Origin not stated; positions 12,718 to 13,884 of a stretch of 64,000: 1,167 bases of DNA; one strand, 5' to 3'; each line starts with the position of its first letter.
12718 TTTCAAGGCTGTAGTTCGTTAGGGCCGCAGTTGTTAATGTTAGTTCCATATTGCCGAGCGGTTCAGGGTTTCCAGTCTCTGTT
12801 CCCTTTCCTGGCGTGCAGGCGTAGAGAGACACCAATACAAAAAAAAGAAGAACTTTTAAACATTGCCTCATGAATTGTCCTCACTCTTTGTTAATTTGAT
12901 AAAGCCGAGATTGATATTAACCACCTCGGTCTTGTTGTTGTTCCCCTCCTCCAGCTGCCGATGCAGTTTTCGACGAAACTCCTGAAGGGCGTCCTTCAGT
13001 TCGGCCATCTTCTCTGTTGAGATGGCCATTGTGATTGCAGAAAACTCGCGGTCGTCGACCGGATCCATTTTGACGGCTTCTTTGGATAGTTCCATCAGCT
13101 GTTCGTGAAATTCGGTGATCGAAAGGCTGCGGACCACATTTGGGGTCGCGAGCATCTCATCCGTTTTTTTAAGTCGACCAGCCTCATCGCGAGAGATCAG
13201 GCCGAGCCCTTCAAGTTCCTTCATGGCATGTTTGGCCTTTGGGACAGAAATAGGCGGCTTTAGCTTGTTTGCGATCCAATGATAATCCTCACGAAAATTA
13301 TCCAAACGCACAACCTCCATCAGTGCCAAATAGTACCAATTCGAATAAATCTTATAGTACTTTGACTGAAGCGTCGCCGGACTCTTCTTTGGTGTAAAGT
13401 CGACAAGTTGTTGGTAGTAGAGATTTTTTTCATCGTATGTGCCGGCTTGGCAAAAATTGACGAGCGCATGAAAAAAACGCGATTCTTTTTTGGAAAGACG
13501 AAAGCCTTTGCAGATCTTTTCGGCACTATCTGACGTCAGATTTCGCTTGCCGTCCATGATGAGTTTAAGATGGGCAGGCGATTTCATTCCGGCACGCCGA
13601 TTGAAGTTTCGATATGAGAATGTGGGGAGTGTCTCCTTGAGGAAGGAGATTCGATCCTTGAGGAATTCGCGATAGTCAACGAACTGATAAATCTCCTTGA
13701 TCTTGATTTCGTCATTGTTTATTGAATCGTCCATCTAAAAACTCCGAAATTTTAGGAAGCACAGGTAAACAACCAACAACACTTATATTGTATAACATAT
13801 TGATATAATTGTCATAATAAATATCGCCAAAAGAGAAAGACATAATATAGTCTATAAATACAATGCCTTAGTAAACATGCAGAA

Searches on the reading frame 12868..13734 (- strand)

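Call 77: search_protein_families(library=pfam, proteins=[window:12868-13734:-], max_evalue=0.00001)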
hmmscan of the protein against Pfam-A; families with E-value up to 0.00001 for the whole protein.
window:12868-13734:- (288 aa): 1 family
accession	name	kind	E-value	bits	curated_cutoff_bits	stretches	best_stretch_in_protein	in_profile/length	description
PF14394.12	DUF4423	-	1.5e-41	142.4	30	1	120-278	8-162/165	Domain of unknown function (DUF4423)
